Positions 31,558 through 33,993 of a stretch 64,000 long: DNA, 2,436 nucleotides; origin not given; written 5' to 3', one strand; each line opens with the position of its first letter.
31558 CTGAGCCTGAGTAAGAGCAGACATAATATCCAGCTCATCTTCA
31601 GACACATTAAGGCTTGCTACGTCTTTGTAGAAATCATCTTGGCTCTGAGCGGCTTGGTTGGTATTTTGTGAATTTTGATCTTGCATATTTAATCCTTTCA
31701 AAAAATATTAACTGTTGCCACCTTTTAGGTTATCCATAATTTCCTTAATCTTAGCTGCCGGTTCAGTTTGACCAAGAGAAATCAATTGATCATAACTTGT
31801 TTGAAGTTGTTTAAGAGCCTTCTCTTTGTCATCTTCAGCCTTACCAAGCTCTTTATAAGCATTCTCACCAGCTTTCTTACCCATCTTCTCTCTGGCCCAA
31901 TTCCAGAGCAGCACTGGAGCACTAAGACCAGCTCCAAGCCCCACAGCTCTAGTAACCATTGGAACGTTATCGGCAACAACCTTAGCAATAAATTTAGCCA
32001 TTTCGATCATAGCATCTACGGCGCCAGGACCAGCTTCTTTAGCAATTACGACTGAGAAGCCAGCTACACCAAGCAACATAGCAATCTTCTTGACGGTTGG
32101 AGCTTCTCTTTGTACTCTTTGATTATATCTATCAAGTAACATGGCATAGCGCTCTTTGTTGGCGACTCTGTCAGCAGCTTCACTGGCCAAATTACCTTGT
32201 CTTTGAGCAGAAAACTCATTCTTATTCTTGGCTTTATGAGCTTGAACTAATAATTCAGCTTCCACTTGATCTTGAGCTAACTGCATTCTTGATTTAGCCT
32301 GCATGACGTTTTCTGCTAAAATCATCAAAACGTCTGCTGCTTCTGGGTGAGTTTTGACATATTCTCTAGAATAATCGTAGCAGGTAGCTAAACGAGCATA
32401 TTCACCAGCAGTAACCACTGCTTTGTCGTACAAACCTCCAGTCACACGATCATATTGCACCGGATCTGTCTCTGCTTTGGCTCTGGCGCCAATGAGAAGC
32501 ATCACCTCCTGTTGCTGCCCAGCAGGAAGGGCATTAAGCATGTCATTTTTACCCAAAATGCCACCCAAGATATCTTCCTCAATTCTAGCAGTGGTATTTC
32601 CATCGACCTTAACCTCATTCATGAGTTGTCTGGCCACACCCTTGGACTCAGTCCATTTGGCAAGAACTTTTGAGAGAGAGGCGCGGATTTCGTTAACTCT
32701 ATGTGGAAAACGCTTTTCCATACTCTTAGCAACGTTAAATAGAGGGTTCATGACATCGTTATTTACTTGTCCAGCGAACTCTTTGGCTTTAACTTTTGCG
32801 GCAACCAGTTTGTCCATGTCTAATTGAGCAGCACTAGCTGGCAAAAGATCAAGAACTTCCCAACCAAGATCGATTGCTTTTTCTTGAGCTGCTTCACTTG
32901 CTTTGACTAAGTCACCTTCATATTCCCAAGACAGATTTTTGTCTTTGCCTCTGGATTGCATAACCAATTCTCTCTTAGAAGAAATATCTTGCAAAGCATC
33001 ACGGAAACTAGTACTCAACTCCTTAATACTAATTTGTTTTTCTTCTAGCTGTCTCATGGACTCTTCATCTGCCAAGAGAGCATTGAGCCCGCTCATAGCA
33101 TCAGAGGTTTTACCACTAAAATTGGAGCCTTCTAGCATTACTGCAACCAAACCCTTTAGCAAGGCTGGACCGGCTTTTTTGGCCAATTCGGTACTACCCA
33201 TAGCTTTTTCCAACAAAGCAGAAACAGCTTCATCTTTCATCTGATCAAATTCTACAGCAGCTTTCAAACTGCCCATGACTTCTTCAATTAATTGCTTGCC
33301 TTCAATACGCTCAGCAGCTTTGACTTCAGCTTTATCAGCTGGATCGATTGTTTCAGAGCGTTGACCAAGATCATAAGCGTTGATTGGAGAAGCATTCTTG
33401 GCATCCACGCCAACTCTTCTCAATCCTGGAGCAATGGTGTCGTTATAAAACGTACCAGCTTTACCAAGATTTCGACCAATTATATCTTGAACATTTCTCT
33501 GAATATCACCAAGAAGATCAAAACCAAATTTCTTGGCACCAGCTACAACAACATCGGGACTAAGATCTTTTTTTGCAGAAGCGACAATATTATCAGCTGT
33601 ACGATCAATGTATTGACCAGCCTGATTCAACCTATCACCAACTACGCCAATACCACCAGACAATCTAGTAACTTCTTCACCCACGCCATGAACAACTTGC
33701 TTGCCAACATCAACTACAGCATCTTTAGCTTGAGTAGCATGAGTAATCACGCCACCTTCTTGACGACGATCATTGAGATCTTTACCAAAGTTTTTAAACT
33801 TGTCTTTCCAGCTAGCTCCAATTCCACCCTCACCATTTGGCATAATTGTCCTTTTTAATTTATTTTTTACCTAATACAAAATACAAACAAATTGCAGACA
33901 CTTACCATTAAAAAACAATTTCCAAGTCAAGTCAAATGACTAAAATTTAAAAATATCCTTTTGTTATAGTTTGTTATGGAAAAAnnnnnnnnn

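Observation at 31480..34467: Three lineage-specific genes replace rbfA-truB inside the conserved nusA-infB-(rbfA-truB)-rpsO-pnp cluster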

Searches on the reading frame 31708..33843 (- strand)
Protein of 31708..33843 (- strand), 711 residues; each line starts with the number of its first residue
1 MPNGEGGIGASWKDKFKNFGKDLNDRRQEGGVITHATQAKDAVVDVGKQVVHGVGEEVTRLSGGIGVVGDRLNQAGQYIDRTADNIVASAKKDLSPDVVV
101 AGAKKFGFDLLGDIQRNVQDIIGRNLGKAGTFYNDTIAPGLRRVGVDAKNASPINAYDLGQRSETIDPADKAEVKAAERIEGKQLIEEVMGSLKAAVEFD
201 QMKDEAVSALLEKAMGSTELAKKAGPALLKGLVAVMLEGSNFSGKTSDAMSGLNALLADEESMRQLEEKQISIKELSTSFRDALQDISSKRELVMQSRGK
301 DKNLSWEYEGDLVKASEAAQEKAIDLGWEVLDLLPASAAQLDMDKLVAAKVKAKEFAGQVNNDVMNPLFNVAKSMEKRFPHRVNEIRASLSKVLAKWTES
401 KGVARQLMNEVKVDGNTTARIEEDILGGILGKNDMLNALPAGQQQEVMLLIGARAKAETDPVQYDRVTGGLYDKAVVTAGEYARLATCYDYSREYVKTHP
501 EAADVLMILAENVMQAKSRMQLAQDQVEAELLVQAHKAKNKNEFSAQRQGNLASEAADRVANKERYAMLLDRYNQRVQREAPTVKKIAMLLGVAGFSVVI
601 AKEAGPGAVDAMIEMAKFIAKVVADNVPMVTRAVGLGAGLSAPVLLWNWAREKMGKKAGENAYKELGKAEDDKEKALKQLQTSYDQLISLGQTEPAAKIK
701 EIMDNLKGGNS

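Call 3: search_protein_families(library=pfam, proteins=[window:31708-33843:-], max_evalue=1)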
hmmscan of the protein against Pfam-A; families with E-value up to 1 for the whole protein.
window:31708-33843:- (711 aa): 2 families
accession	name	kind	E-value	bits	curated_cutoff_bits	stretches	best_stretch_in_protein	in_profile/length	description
PF09643.15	YopX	-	0.087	13.3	22.4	1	265-323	19-80/128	YopX protein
PF04634.17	YezG-like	-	0.21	12.2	21.7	1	263-339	66-140/146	Immunity protein YezG-like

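Call 4: search_protein_families(library=ncbifam, proteins=[window:31708-33843:-], max_evalue=1)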
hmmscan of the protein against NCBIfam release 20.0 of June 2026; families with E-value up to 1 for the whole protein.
window:31708-33843:- (711 aa): 0 families

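Call 6: find_homologous_proteins(query=window:31708-33843:-)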
Query window:31708-33843:- (711 aa): 6 proteins with E <= 0.001 among 8000 candidates.
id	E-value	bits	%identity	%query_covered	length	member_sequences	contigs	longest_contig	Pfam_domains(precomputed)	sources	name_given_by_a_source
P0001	0.0e+0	1513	99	100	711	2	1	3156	-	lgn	-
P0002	0.0e+0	1047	69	100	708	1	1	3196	-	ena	-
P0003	9.5e-278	941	63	100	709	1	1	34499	-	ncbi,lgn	-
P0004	2.0e-270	917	62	99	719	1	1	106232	-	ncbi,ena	-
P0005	4.8e-229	781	55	99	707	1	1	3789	-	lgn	-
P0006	3.5e-189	649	46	99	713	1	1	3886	-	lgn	-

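Call 8: find_encoding_contigs(protein=P0004, flank=10000, max_places=3)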
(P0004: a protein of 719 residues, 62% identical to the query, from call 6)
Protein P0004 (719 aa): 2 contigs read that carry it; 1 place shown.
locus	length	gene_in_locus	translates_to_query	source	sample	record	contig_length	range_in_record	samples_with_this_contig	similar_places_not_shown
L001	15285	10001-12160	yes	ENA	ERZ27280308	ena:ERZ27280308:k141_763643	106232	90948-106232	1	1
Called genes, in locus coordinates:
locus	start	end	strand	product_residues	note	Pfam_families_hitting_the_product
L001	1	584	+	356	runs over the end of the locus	-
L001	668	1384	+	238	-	PF01628:HrcA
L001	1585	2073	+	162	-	PF01025:GrpE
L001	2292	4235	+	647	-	PF00012:HSP70, PF06723:MreB_Mbl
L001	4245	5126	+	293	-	PF00226:DnaJ, PF01556:DnaJ_C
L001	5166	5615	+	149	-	PF00571:CBS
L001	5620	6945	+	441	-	PF02040:ArsB, PF03600:CitMHS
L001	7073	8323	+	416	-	PF08529:NusA_N, PF13184:KH_NusA_1st, PF26594:KH_NusA_2nd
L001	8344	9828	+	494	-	PF00009:GTP_EFTU, PF00071:Ras (weak), PF01926:MMR_HSR1, PF22042:EF-G_D2, PF11987:IF-2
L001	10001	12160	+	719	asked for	-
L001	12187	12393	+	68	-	-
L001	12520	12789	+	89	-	PF00312:Ribosomal_S15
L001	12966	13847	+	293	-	PF02661:Fic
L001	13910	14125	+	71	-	-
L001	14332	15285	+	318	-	?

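Call 9: find_encoding_contigs(protein=P0003, flank=10000, max_places=3)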
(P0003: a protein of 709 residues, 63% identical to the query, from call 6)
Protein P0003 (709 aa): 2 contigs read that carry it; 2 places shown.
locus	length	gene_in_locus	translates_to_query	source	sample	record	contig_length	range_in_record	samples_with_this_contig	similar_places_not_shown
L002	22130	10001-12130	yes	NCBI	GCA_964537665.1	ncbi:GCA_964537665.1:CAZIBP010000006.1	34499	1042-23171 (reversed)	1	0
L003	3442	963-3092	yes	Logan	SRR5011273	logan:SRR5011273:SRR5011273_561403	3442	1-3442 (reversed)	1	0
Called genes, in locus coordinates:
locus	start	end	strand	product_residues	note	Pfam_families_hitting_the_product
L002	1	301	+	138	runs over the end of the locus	PF02823:ATP-synt_DE_N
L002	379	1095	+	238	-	PF01628:HrcA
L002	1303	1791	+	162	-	PF01025:GrpE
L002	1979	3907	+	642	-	PF00012:HSP70, PF06723:MreB_Mbl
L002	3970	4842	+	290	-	PF00226:DnaJ, PF01556:DnaJ_C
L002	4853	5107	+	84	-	PF17723:RHH_8 (weak)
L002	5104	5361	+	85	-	PF05016:ParE_toxin (weak), PF15738:YafQ_toxin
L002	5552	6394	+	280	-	-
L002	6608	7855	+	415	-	PF08529:NusA_N, PF13184:KH_NusA_1st, PF26594:KH_NusA_2nd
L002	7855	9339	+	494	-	PF00009:GTP_EFTU, PF00071:Ras (weak), PF01926:MMR_HSR1, PF22042:EF-G_D2, PF11987:IF-2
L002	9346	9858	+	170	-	-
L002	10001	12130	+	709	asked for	-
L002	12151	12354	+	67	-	-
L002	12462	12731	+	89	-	PF00312:Ribosomal_S15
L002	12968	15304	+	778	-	PF01138:RNase_PH, PF03725:RNase_PH_C, PF03726:PNPase (weak), PF01138:RNase_PH, PF00013:KH_1, PF00575:S1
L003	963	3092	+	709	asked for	-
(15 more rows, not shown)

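Call 13: search_solved_structures(query=A1, max_evalue=10)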
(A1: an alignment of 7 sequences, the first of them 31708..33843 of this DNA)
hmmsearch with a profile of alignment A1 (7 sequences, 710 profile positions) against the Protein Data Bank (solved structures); distinct sequences matched with E-value up to 10: 0.

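Call 14: find_related_loci(query=A1, collection=genome_contigs, flank=10000)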
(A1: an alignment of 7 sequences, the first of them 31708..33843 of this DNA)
Query A1 (711 aa) in genome_contigs; peptide patterns used: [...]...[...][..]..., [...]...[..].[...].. (x = any residue, [..] = any of these).
178 stretches matched a pattern; 2 encode a relative of the query (tblastn E <= 1e-3); 2 distinct loci.
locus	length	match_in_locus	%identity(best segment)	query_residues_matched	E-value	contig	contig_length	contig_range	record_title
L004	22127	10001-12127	63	1-711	0e+0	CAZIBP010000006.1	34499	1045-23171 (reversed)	MAG TPA_asm: uncultured Pseudomonadales bacterium isolate SRP093185_co1_41 genome assembly, contig: NODE_564_length_3449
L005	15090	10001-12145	62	6-711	0e+0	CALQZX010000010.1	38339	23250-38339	MAG: Parcubacteria group bacterium isolate MiH-14oct19-109 genome assembly, contig: MiH-14oct19-C1833, whole genome shot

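Call 21: find_related_loci(query=A1, collection=metagenome_contigs, flank=8000)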
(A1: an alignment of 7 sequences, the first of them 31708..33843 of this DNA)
Query A1 (711 aa) in metagenome_contigs; peptide patterns used: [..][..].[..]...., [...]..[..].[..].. (x = any residue, [..] = any of these).
237 stretches matched a pattern; 1 encode a relative of the query (tblastn E <= 1e-3); 1 distinct loci.
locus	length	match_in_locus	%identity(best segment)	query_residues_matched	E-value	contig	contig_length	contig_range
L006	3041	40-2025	58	45-707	0e+0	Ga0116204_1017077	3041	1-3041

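Call 24: find_encoding_contigs(protein=P0006, flank=5000, max_places=3)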
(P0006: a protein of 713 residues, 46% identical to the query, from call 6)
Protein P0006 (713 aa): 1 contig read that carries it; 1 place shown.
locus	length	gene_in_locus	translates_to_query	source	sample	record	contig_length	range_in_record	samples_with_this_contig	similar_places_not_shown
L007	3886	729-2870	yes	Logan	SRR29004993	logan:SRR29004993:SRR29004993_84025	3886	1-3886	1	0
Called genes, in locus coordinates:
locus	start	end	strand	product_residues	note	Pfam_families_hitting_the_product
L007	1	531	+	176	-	?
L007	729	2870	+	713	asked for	-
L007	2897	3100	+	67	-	-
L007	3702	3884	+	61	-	?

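Call 25: find_encoding_contigs(protein=P0005, flank=5000, max_places=3)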
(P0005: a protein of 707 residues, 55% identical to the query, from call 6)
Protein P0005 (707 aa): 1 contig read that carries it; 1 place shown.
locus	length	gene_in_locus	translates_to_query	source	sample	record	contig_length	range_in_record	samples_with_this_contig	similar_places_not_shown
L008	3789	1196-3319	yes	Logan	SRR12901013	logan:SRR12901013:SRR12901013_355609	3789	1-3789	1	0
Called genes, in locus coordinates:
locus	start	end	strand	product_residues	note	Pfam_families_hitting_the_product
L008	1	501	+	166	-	?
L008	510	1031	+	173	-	-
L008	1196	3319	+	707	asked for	-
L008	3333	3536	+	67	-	-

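Call 26: find_encoding_contigs(protein=P0002, flank=5000, max_places=3)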
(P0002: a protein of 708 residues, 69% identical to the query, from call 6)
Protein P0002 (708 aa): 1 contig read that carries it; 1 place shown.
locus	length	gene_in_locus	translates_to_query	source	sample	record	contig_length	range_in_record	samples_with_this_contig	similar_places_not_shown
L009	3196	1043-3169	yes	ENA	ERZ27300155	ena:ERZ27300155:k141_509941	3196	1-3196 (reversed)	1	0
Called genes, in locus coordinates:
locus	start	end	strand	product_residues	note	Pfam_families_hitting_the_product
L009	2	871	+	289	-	?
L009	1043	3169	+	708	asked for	-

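Call 28: predict_structure(alignment_id=A1)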
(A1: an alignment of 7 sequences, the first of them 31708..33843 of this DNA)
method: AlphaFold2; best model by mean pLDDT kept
length: 711 residues; sequences in the alignment: 7
mean_pLDDT: 55.1   pTM: 0.42
mean pLDDT of the five models: 55.1, 53.8, 48.0, 47.8, 46.3
residues with pLDDT >= 90: 0; 70-90: 244; 50-70: 123; < 50: 344
segments of 3 or more residues with pLDDT < 50: 1-133, 135-141, 144-164, 192-249, 268-271, 287-303, 573-659, 709-711
pLDDT, mean of each block of 10 residues (from residue 1): 29 31 30 24 26 24 26 30 30 28 29 29 33 44 45 39 49 69 63 45 44 42 44 43 43 55 51 50 50 48 58 79 85 82 70 78 82 75 77 78 72 75 73 76 83 72 76 85 84 84 84 78 78 77 65 60 53 46 35 32 33 35 35 31 39 45 56 76 79 75 67 33
secondary structure, 60 per line:
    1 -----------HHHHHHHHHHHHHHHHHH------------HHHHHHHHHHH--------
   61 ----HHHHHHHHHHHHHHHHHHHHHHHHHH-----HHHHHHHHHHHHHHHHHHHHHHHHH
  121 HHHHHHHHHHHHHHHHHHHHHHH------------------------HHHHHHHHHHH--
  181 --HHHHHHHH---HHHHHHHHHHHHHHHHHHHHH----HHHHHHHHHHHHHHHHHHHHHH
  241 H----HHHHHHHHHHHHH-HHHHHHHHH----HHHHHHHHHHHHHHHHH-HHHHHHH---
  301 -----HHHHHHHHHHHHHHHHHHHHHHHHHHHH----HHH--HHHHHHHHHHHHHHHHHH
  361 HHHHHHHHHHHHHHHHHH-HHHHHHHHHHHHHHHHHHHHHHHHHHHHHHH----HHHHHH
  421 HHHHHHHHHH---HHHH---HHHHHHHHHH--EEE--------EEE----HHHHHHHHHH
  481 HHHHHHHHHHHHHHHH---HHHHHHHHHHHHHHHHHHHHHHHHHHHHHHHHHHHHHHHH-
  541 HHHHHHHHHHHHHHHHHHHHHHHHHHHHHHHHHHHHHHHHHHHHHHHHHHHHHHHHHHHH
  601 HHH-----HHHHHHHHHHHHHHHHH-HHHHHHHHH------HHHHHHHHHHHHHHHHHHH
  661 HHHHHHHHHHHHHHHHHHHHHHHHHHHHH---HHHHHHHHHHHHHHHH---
elements in order (helices of 4 or more, strands of 3 or more residues): H12-29 H42-52 H65-90 H96-143 H168-178 H183-190 H194-214 H219-241 H246-258 H260-268 H273-289 H291-297 H306-333 H343-378 H380-410 H415-430 H434-437 H441-450 E453-455 E464-466 H471-496 H500-539 H541-603 H609-625 H627-635 H642-689 H693-708

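Call 29: search_protein_representatives(alignment_id=A1)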
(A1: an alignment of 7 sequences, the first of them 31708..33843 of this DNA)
Query: 7 sequences, 710 profile positions. Proteins with E-value up to 0.001 (for the whole library): 13; up to 1e-10: 12; up to 1e-30: 11. The best 13 are listed.
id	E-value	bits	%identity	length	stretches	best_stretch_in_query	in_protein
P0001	0.0e+00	1327.6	-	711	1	1-710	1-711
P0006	0.0e+00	1159.3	-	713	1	1-706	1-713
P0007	2.3e-189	647.7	-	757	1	11-700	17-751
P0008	7.9e-185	632.7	-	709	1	1-708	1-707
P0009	7.5e-171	586.5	-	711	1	22-707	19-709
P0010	6.9e-166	570.1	-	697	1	8-706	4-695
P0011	8.9e-101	354.9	-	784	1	21-596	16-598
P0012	1.3e-100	354.3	-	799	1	7-634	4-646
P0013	4.9e-77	276.4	-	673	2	282-690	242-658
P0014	6.3e-75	269.4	-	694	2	276-682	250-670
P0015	1.9e-63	231.5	-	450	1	284-689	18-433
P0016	1.4e-17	79.9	-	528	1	168-558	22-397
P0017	9.8e-05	37.4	-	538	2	216-529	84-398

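Call 34: fold_search(model_id=the predicted structure, library=pdb)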
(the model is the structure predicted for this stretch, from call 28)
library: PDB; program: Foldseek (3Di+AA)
matches with E <= 10: 113; with E <= 0.001: 0
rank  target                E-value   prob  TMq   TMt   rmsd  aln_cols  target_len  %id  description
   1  6q6g_O                1.0e-01  0.10  0.07  0.07  32.3       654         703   12  Cryo-EM structure of the APC/C-Cdc20-Cdk2-cyclinA2-Cks2 complex, the D1 box class (released 2019-09-11)
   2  5g04_O                1.7e-01  0.08  0.07  0.07  29.6       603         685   12  Structure of the human APC-Cdc20-Hsl1 complex (released 2016-05-25)
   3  6zz5_AAA              2.4e-01  0.20  0.07  0.13  25.5       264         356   15  Structure of soluble SmhB of the tripartite alpha-pore forming toxin, Smh, from Serratia marcescens. (released 2021-03-31)
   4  5khr_O                4.4e-01  0.06  0.07  0.08  29.5       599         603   13  Model of human Anaphase-promoting complex/Cyclosome complex (APC15 deletion mutant) in complex with the E2 UBE2C/UBCH1 (released 2016-08-24)
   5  9hqv_Yk               7.7e-01  0.08  0.09  0.09  29.9       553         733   10  Cryo-EM structure of the small subunit of the mitochondrial ribosome from Toxoplasma gondii (released 2025-06-11)
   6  4hny_C                8.8e-01  0.04  0.07  0.07  36.1       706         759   12  Apo N-terminal acetyltransferase complex A (released 2014-03-26)
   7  7t7t_A                9.2e-01  0.06  0.07  0.10  31.0       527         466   14  Structure of TSK/BRU1 bound to histone H3.1 (released 2022-03-30)
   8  7t7t_B                9.2e-01  0.06  0.08  0.11  30.9       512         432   13  Structure of TSK/BRU1 bound to histone H3.1 (released 2022-03-30)
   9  9g3z_H                9.6e-01  0.04  0.08  0.08  46.0       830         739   12  Structure of the Open gamma-Tubulin Ring Complex from Pig Brain (released 2024-10-02)
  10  9hny_DC               1.0e+00  0.02  0.05  0.04  33.3       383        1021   13  Mitoribosomal small subunit in complex with Mettl15 and Mettl17 (released 2025-03-26)
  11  6w1w_B                1.4e+00  0.05  0.06  0.11  25.8       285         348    9  Crystal Structure of Motility Associated Killing Factor B from Vibrio cholerae (released 2020-03-25)
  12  7sqc_W1               1.7e+00  0.03  0.09  0.07  97.5       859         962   12  Ciliary C1 central pair apparatus isolated from Chlamydomonas reinhardtii (released 2022-04-13)
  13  5nwk_A                1.8e+00  0.12  0.10  0.25  21.2       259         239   14  14-3-3c in complex with CPP and fusicoccin (released 2017-11-22)
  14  7a26_DDD              1.9e+00  0.06  0.06  0.12  26.1       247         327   12  Structure of soluble SmhA crystal form 1 of the tripartite alpha-pore forming toxin, Smh, from Serratia marcescens. (released 2021-03-31)
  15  9g3y_H                2.0e+00  0.03  0.09  0.09  45.3       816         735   12  Structure of the Native CMG-decorated gamma-Tubulin Ring Complex from Pig Brain (released 2024-10-02)
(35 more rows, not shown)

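Call 35: find_homologous_proteins(query=A2, max_evalue=0.001)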
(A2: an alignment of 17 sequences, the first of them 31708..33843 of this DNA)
Query A2 (17 sequences) (711 aa, profile of the alignment): 6 proteins with E <= 0.001 among 8000 candidates.
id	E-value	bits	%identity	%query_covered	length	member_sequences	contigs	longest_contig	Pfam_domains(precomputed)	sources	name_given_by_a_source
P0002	0.0e+0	1047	69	100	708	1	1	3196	-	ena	-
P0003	0.0e+0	1044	63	100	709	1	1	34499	-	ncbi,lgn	-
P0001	0.0e+0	1020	99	100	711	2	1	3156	-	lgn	-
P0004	0.0e+0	1013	62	99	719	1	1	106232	-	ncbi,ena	-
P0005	6.1e-283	959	55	99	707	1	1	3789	-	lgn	-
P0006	3.6e-281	953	46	99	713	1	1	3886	-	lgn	-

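Call 36: find_encoding_contigs(protein=P0008, flank=8000, max_places=3)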
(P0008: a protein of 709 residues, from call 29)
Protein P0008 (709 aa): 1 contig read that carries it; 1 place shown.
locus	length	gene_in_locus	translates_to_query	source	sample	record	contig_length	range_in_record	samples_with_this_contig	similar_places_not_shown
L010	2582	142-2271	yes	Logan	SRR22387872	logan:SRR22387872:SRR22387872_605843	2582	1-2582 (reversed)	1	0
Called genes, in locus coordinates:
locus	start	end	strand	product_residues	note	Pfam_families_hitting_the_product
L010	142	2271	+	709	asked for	-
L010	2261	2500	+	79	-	-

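Call 37: find_encoding_contigs(protein=P0011, flank=8000, max_places=3)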
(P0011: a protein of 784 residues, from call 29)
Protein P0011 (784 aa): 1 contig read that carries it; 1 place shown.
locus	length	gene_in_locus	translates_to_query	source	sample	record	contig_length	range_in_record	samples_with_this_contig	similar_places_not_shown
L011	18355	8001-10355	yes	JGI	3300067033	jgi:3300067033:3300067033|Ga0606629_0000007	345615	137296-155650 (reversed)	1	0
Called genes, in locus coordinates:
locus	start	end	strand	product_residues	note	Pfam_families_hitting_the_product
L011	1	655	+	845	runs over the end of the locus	PF04932:Wzy_C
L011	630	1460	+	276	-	PF03808:Glyco_tran_WecG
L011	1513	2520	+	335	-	PF01073:3Beta_HSD, PF01370:Epimerase, PF02719:Polysacc_synt_2 (faint), PF04321:RmlD_sub_bind (weak), PF13460:NAD_binding_10, PF16363:GDP_Man_Dehyd, PF07993:NAD_binding_4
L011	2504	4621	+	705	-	PF04932:Wzy_C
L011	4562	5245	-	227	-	PF02397:Bac_transf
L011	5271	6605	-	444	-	PF00162:PGK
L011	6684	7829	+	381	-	PF00575:S1, PF23459:S1_RRP5 (faint), PF13509:S1_2 (faint), PF00575:S1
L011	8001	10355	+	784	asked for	-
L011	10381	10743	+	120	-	-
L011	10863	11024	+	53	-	-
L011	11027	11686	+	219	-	-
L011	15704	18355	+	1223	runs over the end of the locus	-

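Call 39: find_encoding_contigs(protein=P0007, flank=8000, max_places=3)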
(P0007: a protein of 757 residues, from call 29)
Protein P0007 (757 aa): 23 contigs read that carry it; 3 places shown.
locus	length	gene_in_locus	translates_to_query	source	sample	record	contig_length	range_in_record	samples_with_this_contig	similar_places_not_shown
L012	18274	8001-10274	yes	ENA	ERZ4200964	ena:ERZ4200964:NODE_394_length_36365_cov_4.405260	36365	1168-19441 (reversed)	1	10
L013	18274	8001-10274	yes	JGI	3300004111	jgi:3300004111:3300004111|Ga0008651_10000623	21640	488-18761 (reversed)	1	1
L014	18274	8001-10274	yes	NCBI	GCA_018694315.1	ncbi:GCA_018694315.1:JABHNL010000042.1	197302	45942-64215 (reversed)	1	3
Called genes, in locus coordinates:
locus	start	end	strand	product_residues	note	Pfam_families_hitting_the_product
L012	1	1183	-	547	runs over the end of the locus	-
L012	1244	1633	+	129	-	-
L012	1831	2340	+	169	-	-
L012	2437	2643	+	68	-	-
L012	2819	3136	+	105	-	PF01883:FeS_assembly_P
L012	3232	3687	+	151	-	PF02502:LacAB_rpiB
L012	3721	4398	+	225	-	PF00834:Ribul_P_3_epim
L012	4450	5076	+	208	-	PF18306:LDcluster4, PF03641:Lysine_decarbox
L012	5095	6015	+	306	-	PF00294:PfkB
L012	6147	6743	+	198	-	PF19077:Big_13 (weak)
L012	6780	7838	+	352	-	PF13401:AAA_22 (faint), PF07728:AAA_5 (weak), PF00004:AAA, PF22667:Lon_lid (weak)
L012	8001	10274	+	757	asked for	-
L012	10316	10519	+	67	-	-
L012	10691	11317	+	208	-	PF03167:UDG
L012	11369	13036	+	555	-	PF00753:Lactamase_B, PF12706:Lactamase_B_2 (weak), PF22505:RNase_J_b_CASP, PF07521:RMMBL (weak), PF17770:RNase_J_C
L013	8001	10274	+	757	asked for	-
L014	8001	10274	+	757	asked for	-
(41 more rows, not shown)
